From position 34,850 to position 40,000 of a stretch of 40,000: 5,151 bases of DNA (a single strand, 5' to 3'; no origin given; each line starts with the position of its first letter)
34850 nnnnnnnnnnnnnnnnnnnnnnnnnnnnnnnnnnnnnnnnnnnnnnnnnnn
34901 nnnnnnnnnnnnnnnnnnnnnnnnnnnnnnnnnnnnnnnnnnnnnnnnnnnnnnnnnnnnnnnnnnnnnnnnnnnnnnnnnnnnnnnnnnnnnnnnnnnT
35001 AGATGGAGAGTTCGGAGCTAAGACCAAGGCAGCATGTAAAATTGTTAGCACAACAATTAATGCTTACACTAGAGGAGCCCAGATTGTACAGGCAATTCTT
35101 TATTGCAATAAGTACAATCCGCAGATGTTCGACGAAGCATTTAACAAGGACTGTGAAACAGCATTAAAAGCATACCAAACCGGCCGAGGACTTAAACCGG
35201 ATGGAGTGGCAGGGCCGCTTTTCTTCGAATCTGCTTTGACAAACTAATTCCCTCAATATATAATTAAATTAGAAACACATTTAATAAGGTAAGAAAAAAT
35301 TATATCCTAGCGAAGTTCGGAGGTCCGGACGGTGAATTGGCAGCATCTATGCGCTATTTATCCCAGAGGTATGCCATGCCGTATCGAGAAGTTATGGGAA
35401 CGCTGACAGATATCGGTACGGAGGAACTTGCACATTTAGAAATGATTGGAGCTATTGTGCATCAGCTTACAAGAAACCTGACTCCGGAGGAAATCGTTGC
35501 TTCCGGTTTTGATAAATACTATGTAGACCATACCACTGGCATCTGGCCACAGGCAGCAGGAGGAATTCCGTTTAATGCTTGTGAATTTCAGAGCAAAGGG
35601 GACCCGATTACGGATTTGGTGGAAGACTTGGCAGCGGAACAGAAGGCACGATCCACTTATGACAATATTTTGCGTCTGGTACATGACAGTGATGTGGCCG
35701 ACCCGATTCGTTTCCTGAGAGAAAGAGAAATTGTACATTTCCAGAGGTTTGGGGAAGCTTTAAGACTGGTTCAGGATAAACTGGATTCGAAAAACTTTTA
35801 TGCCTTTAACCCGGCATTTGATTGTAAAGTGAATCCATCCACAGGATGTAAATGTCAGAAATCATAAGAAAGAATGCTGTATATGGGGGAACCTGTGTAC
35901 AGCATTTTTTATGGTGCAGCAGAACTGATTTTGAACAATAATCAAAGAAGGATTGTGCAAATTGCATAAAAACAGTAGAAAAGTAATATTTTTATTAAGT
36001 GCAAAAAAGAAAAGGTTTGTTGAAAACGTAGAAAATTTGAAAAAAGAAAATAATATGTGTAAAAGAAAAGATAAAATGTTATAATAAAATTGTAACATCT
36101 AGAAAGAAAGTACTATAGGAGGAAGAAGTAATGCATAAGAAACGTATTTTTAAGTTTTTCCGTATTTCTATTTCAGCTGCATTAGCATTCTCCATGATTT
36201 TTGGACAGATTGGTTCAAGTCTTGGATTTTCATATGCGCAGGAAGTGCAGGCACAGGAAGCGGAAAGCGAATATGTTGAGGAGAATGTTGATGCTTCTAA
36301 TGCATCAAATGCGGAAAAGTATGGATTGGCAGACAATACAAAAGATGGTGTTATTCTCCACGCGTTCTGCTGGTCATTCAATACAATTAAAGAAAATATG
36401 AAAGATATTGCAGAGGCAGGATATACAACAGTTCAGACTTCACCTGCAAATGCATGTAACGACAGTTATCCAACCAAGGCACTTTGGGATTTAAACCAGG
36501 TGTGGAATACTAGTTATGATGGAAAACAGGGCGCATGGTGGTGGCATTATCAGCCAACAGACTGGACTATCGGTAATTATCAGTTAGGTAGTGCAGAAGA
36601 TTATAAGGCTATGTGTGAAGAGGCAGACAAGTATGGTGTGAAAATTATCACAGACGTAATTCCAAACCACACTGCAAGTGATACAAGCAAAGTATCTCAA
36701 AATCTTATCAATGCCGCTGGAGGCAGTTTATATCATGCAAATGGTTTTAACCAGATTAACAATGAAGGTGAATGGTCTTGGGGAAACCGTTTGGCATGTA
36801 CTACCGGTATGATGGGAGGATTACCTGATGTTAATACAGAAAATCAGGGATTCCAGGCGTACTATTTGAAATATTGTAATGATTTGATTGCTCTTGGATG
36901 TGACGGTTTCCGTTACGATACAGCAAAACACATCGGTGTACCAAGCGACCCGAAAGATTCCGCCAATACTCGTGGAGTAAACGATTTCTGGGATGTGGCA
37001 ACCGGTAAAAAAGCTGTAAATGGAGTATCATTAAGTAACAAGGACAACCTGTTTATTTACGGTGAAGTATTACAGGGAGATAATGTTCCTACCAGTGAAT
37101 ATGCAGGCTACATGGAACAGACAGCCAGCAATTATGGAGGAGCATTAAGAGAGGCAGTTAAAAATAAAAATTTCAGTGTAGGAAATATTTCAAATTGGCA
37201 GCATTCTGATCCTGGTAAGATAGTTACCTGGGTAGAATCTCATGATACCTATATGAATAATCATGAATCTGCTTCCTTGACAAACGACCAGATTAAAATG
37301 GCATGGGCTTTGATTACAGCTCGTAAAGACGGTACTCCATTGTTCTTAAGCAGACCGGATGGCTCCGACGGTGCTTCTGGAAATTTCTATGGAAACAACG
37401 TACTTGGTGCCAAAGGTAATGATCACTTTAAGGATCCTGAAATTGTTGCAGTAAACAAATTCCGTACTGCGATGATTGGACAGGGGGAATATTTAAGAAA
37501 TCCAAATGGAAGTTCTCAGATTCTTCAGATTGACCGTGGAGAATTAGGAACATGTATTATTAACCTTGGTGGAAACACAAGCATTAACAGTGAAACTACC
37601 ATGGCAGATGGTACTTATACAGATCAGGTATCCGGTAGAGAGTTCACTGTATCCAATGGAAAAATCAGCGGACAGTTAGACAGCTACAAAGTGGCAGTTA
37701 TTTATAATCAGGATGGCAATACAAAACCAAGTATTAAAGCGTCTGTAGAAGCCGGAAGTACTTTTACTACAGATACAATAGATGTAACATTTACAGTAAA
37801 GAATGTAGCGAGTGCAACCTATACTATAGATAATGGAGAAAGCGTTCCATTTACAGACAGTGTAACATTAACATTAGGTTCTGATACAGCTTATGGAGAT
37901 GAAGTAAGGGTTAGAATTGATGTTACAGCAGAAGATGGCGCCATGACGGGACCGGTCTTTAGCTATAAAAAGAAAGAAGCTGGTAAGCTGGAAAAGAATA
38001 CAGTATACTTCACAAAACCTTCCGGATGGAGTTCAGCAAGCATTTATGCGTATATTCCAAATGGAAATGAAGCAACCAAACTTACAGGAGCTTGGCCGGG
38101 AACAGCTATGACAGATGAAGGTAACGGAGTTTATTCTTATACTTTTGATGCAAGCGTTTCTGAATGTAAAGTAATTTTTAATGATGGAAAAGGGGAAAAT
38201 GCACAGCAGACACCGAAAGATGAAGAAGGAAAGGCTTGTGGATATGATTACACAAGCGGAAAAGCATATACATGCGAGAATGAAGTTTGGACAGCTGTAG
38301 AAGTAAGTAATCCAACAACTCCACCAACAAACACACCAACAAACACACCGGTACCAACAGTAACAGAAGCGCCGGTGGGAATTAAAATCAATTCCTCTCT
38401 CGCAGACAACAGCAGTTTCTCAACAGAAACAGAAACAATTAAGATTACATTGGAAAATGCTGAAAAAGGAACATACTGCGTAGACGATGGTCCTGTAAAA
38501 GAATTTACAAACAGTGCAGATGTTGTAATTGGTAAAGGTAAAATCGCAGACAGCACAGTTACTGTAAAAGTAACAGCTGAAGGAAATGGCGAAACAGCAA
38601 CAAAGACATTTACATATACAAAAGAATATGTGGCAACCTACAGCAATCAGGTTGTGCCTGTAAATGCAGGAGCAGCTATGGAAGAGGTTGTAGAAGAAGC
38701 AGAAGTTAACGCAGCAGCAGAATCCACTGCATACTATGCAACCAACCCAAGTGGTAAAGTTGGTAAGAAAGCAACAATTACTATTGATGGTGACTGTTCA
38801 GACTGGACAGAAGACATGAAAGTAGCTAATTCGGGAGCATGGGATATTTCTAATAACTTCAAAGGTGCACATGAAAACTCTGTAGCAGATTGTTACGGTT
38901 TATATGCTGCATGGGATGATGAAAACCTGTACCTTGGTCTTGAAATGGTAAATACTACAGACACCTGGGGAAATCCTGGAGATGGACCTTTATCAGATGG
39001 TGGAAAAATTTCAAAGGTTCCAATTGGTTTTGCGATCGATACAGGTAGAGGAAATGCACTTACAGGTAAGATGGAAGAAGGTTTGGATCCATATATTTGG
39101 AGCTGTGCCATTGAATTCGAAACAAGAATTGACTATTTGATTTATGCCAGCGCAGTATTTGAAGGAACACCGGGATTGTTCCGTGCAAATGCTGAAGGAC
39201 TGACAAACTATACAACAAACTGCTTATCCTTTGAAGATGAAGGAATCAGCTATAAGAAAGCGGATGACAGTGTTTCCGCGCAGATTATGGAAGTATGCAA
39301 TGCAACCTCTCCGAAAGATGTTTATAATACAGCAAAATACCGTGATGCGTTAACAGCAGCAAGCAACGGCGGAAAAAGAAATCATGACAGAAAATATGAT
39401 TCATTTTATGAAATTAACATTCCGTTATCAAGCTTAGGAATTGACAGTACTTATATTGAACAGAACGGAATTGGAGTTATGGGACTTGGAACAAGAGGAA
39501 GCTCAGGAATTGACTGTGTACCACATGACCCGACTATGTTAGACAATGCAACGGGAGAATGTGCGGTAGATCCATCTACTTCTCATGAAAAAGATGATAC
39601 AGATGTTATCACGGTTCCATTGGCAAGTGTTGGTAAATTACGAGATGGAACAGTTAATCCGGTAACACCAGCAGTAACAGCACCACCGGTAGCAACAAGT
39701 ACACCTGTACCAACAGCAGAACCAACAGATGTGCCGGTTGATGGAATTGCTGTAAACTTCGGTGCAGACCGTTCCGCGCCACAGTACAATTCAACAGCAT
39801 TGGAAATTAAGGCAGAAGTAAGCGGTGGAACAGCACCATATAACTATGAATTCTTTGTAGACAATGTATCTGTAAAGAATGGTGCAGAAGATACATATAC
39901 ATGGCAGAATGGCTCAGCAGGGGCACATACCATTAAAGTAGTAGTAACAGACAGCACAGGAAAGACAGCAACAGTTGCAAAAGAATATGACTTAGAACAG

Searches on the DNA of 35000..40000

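Call 69: search_rna_families(source=window, start=35000, end=40000, threshold=gathering)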
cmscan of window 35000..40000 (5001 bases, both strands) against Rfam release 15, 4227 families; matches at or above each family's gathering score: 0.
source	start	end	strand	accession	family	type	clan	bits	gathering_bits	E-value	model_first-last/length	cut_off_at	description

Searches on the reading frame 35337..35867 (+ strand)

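Call 66: search_protein_families(library=pfam, proteins=[window:35337-35867:+], max_evalue=0.001)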
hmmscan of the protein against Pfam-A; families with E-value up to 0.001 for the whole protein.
window:35337-35867:+ (176 aa): 1 family
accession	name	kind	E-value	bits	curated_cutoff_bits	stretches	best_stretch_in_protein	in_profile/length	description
PF05067.18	Mn_catalase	-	5.1e-32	111.4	27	1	1-148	36-197/284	Manganese containing catalase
